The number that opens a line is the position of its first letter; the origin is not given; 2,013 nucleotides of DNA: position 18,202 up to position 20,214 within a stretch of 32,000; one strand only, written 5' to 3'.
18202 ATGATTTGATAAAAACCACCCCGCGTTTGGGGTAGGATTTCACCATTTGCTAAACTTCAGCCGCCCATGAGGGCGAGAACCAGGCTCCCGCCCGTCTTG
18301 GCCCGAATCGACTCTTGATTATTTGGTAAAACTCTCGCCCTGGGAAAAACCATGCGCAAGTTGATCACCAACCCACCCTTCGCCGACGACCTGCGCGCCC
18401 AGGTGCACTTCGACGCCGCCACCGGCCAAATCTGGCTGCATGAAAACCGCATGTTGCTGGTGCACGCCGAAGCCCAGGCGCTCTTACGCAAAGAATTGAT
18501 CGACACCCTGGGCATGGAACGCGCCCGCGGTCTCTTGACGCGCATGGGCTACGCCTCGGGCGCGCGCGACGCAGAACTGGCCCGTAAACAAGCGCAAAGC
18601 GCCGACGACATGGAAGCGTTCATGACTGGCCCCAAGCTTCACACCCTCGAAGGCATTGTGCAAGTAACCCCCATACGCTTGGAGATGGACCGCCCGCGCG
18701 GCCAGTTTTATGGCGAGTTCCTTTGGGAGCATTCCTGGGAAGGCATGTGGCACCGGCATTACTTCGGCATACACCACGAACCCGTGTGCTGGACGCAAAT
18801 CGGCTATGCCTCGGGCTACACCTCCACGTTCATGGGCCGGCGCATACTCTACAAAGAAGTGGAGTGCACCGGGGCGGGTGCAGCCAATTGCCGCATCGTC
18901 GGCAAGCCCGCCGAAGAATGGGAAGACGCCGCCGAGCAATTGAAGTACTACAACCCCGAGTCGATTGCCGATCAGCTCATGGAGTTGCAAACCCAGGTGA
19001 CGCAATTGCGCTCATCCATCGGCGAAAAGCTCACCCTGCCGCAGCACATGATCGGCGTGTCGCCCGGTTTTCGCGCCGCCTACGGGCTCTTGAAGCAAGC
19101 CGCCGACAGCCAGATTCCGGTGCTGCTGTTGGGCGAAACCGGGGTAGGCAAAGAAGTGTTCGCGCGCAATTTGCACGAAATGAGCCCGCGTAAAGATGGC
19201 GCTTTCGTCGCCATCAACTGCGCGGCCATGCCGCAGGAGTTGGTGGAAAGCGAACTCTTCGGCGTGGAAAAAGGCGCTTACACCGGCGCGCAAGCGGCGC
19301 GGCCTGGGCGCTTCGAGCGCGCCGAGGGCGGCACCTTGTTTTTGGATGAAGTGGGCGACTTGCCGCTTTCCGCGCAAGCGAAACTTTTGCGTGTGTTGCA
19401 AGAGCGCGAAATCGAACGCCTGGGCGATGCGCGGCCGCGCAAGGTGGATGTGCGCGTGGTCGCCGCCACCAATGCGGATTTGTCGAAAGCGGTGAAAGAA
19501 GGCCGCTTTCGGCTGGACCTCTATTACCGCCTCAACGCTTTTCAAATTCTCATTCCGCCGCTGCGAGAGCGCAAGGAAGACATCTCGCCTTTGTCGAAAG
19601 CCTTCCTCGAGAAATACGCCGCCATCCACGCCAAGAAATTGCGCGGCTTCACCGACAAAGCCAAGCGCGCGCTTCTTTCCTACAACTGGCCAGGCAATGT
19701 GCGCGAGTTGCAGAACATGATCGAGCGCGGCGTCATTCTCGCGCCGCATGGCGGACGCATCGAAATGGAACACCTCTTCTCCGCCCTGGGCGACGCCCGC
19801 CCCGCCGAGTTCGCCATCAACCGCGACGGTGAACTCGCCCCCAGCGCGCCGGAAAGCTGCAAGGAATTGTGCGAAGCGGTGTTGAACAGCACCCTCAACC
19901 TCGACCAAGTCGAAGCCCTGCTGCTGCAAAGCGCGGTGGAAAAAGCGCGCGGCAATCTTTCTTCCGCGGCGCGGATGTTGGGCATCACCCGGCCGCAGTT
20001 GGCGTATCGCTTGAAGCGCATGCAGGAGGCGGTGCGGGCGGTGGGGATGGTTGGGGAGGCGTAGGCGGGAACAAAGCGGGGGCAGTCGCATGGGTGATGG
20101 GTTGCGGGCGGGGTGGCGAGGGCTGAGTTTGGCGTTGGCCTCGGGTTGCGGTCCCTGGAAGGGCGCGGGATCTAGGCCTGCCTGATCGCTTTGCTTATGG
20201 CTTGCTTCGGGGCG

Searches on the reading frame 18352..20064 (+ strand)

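Call 80: search_protein_families(library=pfam, proteins=[window:18352-20064:+], max_evalue=0.001)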
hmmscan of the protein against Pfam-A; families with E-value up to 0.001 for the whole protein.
window:18352-20064:+ (570 aa): 8 families
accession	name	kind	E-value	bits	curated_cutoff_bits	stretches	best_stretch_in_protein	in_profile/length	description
PF00158.32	Sigma54_activat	-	2.7e-70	235.9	20.2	1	234-399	2-167/168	Sigma-54 interaction domain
PF06505.16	XylR_N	-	3e-42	142.9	23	1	13-113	1-101/101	Activator of aromatic catabolism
PF25601.1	AAA_lid_14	-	3.7e-24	84.8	27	1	405-485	1-80/87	AAA+ ATPase lid domain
PF14532.12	Sigma54_activ_2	-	6.8e-23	81.9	25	1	247-404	14-138/138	Sigma-54 interaction domain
PF02954.25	HTH_8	-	1.4e-10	41.2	22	1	517-556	2-41/42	Bacterial regulatory protein, Fis family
PF02830.23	V4R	-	1e-09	38.8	31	1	139-185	15-61/62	V4R domain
PF07728.20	AAA_5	-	1.1e-08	35.6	22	1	256-375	1-123/139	AAA domain (dynein-related subfamily)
PF01078.27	Mg_chelatase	-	7.4e-05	22.7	20.3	0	312-374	93-157/207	Magnesium chelatase, subunit ChlI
